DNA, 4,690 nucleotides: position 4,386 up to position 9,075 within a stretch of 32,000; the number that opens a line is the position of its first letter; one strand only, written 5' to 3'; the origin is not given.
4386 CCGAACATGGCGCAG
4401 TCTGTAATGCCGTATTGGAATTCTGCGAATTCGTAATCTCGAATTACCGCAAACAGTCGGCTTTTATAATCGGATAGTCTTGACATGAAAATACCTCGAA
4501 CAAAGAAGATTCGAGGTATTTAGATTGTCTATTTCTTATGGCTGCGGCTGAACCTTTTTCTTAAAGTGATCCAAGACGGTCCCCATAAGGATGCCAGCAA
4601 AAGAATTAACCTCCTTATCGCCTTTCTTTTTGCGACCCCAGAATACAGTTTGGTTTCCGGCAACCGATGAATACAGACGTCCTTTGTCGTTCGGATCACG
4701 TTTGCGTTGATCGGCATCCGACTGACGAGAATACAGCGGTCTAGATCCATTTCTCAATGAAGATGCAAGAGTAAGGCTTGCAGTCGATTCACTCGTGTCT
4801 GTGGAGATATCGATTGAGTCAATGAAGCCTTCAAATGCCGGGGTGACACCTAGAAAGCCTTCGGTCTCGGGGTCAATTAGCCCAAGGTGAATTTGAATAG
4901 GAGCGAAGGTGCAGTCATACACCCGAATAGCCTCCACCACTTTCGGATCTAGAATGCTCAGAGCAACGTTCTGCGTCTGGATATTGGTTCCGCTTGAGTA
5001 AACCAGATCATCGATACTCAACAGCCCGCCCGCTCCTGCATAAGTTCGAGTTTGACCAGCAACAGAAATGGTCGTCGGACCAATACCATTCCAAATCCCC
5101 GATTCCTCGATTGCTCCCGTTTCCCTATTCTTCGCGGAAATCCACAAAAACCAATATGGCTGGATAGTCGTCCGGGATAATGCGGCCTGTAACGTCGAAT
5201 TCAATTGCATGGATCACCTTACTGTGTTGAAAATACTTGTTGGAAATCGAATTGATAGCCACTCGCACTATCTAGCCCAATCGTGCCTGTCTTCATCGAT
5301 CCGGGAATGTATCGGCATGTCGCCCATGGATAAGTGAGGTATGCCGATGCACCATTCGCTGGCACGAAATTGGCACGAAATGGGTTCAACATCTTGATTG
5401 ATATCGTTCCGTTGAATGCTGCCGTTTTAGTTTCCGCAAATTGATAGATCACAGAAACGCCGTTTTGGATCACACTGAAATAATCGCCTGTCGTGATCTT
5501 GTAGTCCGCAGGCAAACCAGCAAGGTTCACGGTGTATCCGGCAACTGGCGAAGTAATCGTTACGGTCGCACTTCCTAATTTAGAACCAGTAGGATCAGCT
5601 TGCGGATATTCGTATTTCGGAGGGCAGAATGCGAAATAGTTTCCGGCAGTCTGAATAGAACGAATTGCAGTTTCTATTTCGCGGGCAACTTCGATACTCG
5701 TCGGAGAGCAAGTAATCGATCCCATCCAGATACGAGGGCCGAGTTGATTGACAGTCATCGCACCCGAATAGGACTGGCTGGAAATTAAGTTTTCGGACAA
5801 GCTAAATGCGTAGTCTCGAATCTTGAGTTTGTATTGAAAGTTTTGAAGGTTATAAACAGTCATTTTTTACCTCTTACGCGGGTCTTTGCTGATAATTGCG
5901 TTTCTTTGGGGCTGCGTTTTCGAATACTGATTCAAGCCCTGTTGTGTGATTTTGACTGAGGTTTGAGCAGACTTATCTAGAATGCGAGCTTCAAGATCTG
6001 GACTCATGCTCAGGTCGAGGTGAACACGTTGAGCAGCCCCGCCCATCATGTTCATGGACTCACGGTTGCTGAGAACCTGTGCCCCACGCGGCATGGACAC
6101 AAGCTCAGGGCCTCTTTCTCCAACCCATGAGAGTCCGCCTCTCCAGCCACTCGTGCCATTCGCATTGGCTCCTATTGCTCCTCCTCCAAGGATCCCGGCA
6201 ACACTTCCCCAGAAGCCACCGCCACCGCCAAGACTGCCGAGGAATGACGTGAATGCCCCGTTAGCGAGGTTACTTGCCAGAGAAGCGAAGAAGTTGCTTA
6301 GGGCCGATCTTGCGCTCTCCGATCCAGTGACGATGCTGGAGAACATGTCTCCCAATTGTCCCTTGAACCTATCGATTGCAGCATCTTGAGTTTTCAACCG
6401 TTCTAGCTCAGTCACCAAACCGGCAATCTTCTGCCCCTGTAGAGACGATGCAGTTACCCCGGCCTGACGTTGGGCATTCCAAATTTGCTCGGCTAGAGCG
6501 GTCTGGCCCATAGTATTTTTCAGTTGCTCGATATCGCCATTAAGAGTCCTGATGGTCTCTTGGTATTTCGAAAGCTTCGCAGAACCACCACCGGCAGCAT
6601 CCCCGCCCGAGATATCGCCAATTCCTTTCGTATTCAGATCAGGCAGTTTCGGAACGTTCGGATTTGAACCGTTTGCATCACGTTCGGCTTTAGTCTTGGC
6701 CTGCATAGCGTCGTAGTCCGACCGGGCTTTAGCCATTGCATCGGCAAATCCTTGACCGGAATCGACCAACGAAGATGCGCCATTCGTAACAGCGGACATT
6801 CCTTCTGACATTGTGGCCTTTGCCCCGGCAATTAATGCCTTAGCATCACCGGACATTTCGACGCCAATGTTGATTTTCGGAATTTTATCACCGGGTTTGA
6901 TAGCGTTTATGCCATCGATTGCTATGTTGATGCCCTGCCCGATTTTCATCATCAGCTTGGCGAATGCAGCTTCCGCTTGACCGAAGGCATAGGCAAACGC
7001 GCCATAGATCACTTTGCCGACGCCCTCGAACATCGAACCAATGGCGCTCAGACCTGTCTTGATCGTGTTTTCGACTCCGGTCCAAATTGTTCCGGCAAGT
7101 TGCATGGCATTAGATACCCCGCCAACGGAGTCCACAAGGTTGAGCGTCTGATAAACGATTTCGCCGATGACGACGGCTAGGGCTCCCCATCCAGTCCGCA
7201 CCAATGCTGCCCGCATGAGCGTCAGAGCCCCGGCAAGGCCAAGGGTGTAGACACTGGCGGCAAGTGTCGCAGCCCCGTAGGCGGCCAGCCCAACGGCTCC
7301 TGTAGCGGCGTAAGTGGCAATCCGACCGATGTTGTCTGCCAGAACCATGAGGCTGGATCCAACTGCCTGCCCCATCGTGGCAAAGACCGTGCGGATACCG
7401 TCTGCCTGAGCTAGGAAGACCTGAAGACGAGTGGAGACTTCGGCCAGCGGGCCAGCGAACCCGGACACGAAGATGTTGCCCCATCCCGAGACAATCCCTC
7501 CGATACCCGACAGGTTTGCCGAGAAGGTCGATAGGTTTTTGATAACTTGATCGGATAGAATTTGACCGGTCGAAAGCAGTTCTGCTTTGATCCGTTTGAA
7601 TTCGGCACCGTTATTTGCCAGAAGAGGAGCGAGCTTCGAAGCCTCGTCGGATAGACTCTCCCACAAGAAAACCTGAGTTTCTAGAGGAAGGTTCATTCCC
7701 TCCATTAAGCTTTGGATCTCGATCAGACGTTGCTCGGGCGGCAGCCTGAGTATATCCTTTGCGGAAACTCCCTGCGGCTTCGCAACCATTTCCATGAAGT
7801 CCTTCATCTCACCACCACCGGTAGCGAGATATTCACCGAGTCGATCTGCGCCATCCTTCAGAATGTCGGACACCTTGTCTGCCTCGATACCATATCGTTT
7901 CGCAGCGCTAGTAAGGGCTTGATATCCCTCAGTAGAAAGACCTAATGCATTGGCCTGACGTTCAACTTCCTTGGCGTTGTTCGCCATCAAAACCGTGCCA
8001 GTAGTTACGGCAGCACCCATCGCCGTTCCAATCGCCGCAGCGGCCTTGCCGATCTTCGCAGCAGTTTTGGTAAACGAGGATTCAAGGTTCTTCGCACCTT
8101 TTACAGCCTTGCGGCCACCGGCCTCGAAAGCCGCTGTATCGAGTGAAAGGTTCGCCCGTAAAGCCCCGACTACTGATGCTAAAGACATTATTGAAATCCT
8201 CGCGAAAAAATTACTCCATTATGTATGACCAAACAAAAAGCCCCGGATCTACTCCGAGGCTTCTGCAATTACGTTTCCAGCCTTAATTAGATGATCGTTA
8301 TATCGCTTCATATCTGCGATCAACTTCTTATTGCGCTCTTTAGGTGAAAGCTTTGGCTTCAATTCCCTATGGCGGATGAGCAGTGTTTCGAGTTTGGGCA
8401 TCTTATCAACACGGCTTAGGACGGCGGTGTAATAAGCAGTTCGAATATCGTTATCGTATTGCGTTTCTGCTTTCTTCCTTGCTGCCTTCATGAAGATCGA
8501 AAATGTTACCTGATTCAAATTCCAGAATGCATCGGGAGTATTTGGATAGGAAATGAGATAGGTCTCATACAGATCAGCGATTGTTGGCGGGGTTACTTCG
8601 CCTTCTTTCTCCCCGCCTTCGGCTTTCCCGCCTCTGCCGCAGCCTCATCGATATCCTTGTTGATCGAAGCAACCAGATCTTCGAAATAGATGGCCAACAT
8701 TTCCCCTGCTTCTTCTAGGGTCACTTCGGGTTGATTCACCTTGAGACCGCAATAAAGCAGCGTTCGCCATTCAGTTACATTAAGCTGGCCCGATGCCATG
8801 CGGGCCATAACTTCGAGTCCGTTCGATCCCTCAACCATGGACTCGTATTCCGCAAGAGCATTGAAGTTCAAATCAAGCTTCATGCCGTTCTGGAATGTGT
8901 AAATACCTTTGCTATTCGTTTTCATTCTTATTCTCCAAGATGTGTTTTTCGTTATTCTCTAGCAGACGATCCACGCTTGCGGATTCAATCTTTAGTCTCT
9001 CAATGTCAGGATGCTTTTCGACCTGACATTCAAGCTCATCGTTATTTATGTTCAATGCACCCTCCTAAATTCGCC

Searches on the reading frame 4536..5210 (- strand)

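Call 85: search_protein_families(library=phrogs, proteins=[window:4536-5210:-], max_evalue=0.01)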
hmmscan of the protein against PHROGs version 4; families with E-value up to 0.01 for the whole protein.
window:4536-5210:- (224 aa): 1 family
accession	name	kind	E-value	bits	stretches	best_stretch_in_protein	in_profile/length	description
phrog_2048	-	tail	7.8e-42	144.7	1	3-196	178-363/390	tail protein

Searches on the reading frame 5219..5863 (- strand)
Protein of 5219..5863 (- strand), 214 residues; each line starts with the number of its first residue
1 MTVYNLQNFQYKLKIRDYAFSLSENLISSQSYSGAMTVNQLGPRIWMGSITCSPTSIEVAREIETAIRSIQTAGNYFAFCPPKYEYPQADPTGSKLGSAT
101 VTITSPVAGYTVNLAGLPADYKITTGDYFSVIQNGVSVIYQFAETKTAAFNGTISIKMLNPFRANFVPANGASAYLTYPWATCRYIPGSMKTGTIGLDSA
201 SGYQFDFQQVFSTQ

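Call 85: search_protein_families(library=phrogs, proteins=[window:5219-5863:-], max_evalue=0.01)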
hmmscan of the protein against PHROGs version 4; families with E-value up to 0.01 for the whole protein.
window:5219-5863:- (214 aa): 1 family
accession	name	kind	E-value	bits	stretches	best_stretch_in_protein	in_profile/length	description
phrog_1302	-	tail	1.7e-17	64.6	1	12-211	8-200/201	distal tail protein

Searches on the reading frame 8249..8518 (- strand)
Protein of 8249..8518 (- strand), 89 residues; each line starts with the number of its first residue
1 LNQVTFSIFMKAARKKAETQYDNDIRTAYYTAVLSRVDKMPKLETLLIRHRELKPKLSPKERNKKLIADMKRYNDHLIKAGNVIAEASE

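Call 85: search_protein_families(library=phrogs, proteins=[window:8249-8518:-], max_evalue=0.01)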
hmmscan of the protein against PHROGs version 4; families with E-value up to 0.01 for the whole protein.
window:8249-8518:- (89 aa): 1 family
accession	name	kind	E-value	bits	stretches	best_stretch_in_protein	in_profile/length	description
phrog_19318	-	unknown function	4.1e-05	24.8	1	6-61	22-77/105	-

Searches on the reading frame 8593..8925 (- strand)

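Call 85: search_protein_families(library=phrogs, proteins=[window:8593-8925:-], max_evalue=0.01)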
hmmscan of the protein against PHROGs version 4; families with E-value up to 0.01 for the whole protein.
window:8593-8925:- (110 aa): 1 family
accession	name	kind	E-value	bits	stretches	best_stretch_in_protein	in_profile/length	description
phrog_2115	-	tail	3.8e-09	38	1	13-105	15-106/125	tail protein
